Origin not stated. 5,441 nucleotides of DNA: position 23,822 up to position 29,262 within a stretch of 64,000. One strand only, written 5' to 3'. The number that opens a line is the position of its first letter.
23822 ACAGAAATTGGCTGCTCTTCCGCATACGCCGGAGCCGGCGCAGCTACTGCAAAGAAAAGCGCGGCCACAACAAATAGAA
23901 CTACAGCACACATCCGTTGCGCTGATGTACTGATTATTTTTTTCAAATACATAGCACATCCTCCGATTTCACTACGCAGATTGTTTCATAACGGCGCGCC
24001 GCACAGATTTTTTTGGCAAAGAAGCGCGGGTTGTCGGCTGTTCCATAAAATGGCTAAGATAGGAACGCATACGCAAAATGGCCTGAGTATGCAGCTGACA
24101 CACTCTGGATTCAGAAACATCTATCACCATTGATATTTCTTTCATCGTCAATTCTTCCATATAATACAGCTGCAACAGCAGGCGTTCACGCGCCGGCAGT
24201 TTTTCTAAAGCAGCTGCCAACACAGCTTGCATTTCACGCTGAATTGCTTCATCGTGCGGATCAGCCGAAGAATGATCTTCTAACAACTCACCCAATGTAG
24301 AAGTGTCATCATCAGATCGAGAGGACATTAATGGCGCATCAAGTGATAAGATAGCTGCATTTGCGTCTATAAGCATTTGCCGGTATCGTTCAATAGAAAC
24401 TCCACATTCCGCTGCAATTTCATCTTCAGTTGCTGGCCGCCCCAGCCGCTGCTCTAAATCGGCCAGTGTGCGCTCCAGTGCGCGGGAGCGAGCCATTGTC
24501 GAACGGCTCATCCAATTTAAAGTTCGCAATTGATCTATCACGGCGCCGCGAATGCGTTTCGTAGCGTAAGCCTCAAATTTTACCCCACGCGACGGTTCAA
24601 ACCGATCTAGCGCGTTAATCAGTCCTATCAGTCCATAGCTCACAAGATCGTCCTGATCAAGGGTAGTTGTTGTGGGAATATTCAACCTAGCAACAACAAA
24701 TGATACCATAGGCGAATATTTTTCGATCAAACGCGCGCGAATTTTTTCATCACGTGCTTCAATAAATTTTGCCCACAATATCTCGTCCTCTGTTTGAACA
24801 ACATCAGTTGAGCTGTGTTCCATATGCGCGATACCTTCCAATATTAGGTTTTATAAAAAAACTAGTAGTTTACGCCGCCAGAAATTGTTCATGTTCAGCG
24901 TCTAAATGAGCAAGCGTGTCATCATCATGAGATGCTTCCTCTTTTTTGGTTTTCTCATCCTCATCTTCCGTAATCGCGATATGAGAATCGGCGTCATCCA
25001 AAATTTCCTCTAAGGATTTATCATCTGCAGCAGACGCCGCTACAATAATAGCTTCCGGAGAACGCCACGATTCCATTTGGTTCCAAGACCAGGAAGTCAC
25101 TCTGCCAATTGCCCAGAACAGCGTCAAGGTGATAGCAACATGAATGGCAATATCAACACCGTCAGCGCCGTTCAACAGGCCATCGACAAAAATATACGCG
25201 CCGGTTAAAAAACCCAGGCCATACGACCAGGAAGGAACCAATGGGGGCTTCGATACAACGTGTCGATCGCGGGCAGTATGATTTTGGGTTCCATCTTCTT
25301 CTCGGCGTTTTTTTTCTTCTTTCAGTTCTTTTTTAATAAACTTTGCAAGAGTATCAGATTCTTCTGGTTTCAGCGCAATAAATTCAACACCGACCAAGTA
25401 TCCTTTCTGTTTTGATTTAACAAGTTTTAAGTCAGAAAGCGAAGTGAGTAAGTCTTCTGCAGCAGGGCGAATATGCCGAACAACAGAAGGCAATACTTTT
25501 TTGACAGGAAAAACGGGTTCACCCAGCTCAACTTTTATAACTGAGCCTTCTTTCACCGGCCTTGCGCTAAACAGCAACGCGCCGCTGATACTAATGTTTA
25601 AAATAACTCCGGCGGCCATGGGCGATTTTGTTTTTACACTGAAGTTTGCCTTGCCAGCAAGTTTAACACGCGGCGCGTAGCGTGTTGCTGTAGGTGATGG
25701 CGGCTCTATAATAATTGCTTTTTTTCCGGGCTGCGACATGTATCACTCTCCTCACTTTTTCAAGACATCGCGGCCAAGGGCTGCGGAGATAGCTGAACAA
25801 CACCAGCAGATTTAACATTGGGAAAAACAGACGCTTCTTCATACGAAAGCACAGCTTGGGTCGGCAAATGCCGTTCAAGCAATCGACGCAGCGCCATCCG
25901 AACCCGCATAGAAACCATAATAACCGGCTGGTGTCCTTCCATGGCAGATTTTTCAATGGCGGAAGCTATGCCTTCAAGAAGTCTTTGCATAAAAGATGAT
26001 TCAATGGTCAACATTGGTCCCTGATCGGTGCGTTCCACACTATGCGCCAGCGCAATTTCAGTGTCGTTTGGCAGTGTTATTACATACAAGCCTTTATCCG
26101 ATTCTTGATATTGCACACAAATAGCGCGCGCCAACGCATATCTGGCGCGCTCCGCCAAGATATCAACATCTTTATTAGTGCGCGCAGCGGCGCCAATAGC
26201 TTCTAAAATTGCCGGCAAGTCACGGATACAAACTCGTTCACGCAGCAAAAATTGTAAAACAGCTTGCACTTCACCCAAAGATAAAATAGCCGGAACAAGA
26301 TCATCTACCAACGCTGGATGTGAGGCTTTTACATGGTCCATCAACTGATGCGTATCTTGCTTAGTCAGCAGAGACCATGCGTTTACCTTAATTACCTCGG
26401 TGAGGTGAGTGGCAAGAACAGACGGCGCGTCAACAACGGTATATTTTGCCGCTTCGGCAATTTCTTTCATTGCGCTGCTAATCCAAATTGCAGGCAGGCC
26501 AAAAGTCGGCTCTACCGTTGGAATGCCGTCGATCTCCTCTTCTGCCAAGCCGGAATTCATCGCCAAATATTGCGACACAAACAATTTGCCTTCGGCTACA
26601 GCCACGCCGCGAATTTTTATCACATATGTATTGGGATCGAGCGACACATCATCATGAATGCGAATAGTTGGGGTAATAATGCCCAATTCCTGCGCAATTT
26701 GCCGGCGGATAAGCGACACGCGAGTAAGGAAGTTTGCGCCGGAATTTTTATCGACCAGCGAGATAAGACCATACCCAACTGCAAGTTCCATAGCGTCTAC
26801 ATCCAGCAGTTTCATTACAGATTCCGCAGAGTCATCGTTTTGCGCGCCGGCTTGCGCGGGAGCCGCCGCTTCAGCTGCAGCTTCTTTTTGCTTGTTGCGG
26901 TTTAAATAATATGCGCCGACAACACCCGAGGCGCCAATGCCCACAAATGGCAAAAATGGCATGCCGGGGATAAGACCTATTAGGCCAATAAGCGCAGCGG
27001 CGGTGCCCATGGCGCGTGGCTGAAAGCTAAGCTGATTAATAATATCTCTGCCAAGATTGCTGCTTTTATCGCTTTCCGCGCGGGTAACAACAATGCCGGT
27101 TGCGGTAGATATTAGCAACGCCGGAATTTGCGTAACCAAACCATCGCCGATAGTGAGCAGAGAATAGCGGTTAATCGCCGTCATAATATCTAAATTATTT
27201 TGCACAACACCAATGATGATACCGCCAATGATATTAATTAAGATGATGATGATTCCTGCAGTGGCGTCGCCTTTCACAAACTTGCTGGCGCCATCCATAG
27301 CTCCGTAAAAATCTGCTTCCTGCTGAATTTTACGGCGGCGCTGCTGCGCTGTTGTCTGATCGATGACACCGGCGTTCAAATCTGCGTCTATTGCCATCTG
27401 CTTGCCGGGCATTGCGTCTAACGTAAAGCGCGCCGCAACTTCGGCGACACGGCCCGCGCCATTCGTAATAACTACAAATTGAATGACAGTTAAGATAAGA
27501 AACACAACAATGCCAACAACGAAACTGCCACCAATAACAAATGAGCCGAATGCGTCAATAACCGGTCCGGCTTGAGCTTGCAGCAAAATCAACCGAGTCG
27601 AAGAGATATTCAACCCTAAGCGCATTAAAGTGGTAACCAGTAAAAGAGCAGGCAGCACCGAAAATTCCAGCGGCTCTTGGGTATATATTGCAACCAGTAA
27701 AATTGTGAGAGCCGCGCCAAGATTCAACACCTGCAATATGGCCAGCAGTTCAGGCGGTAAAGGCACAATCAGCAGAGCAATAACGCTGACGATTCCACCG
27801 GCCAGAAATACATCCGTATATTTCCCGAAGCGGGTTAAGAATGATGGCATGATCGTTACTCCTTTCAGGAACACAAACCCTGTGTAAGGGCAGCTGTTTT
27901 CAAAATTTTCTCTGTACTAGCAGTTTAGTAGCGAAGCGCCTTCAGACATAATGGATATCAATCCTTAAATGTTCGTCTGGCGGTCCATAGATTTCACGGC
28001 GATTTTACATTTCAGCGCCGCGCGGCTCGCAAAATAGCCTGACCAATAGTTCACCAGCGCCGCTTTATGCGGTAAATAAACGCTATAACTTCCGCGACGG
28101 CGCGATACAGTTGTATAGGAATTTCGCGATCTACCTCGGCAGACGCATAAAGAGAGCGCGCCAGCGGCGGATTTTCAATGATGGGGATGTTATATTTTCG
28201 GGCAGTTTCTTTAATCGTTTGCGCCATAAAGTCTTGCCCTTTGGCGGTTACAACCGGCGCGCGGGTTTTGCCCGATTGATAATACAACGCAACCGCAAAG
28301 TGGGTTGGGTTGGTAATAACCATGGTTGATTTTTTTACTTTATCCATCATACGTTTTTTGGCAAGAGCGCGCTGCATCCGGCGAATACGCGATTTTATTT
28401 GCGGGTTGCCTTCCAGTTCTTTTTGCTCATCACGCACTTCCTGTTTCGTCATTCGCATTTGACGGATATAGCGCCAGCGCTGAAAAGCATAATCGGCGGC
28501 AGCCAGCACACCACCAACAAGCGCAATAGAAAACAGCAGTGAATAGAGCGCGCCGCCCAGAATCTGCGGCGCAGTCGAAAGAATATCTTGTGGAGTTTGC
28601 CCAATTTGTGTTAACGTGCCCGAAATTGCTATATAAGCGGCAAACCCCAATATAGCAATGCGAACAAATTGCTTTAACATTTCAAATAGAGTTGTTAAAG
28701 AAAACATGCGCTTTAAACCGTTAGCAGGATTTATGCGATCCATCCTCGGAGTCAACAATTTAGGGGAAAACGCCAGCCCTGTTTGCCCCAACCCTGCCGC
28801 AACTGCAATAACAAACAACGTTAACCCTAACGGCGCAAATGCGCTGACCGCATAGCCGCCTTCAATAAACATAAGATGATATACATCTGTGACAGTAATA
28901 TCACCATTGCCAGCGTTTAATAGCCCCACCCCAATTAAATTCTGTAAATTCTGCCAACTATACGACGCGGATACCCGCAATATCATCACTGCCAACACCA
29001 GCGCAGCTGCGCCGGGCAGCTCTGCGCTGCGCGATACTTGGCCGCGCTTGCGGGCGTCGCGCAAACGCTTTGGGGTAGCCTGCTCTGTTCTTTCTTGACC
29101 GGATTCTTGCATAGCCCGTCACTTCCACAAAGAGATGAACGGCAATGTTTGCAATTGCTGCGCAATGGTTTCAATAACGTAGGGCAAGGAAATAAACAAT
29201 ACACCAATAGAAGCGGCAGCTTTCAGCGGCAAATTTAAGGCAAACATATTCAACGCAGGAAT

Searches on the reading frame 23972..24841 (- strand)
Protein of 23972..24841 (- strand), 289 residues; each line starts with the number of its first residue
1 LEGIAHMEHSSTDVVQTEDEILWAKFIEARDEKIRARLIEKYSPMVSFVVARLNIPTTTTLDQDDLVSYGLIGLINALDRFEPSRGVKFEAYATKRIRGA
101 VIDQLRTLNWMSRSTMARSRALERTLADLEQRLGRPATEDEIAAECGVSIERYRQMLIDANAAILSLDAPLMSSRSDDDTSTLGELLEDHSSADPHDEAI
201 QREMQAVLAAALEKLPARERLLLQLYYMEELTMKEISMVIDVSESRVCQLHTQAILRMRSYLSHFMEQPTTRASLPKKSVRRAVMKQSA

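Call 11: search_protein_families(library=pfam, proteins=[window:23972-24841:-], max_evalue=0.001)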
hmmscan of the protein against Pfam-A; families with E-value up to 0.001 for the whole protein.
window:23972-24841:- (289 aa): 4 families
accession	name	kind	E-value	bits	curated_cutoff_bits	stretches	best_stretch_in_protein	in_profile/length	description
PF04545.22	Sigma70_r4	-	1.2e-17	63.6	24.1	1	211-259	1-49/50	Sigma-70, region 4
PF04542.20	Sigma70_r2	-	1.1e-16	60.9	24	1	38-110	1-70/71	Sigma-70 region 2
PF04539.22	Sigma70_r3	-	3.9e-12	46.6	25.3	1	121-197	5-76/78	Sigma-70 region 3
PF08281.18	Sigma70_r4_2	-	1.4e-08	34.7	25.7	1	208-255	4-51/54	Sigma-70, region 4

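Call 78: search_protein_families(library=ncbifam, proteins=[window:23972-24841:-], max_evalue=1)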
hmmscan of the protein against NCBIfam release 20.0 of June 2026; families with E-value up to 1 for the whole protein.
window:23972-24841:- (289 aa): 112 families (the best 25 are shown)
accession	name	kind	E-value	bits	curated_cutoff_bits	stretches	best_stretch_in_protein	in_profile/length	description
NF004935.0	PRK06288.1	equivalog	1.8e-79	267.2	343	1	7-266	7-266/270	RNA polymerase sigma factor WhiG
TIGR02479.1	FliA_WhiG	subfamily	2.3e-74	249.9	189.6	1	38-262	1-223/224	FliA/WhiG family RNA polymerase sigma factor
NF005413.0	PRK06986.1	subfamily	4.4e-63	213.3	201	1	30-264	10-238/241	RNA polymerase sigma factor FliA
NF005809.0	PRK07670.1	equivalog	2.8e-61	207.2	326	1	14-264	4-252/255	FliA/WhiG family RNA polymerase sigma factor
NF004572.0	PRK05911.1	equivalog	5.2e-45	153.8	378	1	22-265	12-256/257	RNA polymerase sigma factor sigma-28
NF009091.0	PRK12427.1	equivalog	7.3e-38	130.5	339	1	36-262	18-231/233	FliA/WhiG family RNA polymerase sigma factor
TIGR02980.1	SigBFG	subfamily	5.2e-34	117.9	234.35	1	32-262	2-226/227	SigB/SigF/SigG family RNA polymerase sigma factor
TIGR02937.1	sigma70-ECF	superfamily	4.2e-33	114.3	42.9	1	35-262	3-165/165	sigma-70 family RNA polymerase sigma factor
NF005644.0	PRK07408.1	subfamily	1.7e-29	103.2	261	1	11-262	5-253/258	RNA polymerase sigma factor SigF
TIGR02394.1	rpoS_proteo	equivalog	1.7e-28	99.9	378.7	1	13-263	26-275/285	RNA polymerase sigma factor RpoS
NF004207.0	PRK05657.1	equivalog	3.5e-27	95.6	394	1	13-263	69-318/329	RNA polymerase sigma factor RpoS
TIGR02393.1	RpoD_Cterm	equivalog_domain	1.2e-25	90.5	354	1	60-260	24-226/238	RNA polymerase sigma factor RpoD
NF005514.0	PRK07122.1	subfamily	2.2e-25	89.3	372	1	11-262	18-263/264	RNA polymerase sigma factor SigF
TIGR02997.1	Sig70-cyanoRpoD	subfamily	5.3e-25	88.3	384.5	1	59-259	97-298/298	RNA polymerase sigma factor, RpoD/SigA family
NF006666.0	PRK09210.1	equivalog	4.2e-24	85.6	572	1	12-259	111-357/370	RNA polymerase sigma factor RpoD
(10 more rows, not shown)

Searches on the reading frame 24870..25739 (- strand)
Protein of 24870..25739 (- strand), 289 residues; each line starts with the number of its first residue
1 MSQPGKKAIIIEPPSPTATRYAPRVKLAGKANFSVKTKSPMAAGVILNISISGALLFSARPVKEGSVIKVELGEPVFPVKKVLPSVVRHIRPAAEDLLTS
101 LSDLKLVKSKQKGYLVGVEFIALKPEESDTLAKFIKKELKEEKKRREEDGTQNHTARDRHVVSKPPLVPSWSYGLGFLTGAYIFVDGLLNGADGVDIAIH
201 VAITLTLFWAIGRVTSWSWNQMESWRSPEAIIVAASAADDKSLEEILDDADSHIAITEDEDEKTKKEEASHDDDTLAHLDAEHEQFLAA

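Call 11: search_protein_families(library=pfam, proteins=[window:24870-25739:-], max_evalue=0.001)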
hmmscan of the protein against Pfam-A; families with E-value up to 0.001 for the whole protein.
window:24870-25739:- (289 aa): 1 family
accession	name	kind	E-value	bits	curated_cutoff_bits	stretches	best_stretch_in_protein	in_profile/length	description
PF07238.19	PilZ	-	2.4e-06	28.3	22.5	1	20-135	3-100/102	PilZ domain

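Call 78: search_protein_families(library=ncbifam, proteins=[window:24870-25739:-], max_evalue=1)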
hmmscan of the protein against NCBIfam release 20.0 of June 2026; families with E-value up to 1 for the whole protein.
window:24870-25739:- (289 aa): 1 family
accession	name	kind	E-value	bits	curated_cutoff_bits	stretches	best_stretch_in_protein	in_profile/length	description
TIGR02266.1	gmx_TIGR02266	paralog_domain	0.026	14.7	68.7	1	35-134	10-94/96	TIGR02266 family protein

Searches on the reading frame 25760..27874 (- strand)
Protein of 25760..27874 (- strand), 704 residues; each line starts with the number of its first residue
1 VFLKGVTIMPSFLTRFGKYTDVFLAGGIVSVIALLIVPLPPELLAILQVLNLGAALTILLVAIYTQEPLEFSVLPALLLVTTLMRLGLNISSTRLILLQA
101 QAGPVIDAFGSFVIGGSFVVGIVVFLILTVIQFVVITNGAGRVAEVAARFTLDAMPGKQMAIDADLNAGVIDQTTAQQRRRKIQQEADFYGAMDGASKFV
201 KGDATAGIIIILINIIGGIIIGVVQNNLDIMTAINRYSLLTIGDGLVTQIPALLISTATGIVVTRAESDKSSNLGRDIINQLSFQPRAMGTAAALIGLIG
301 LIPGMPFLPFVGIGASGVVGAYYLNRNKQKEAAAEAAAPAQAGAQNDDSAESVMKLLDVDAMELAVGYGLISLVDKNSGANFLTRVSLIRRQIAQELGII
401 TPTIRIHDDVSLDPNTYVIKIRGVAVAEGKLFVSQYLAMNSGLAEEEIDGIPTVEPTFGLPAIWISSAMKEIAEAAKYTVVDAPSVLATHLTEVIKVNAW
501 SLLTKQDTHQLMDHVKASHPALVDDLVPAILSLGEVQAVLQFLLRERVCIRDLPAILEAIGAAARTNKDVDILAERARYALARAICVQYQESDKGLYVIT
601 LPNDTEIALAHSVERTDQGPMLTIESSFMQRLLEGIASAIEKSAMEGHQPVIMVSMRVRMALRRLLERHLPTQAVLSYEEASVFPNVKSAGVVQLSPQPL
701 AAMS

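Call 11: search_protein_families(library=pfam, proteins=[window:25760-27874:-], max_evalue=0.001)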
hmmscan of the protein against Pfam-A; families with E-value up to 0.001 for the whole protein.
window:25760-27874:- (704 aa): 1 family
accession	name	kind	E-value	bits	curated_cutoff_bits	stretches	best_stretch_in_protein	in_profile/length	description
PF00771.25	FHIPEP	-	3.4e-257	855.6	29.1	1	31-680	1-651/657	FHIPEP family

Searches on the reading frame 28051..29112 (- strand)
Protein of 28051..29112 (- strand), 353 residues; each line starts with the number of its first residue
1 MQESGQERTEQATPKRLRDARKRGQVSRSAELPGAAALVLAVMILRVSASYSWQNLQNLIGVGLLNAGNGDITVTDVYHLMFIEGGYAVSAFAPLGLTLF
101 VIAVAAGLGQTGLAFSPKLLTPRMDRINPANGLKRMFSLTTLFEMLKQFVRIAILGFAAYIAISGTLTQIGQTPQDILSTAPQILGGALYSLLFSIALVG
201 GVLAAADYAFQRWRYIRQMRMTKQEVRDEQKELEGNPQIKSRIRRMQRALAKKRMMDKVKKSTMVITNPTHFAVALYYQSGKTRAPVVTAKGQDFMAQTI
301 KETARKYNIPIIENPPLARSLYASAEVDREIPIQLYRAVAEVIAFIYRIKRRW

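Call 11: search_protein_families(library=pfam, proteins=[window:28051-29112:-], max_evalue=0.001)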
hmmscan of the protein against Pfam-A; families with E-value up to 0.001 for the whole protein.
window:28051-29112:- (353 aa): 1 family
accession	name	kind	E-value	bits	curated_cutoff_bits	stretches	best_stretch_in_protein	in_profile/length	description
PF01312.24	Bac_export_2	-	1.7e-119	399.5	24.4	1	6-346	1-335/335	FlhB HrpN YscU SpaS Family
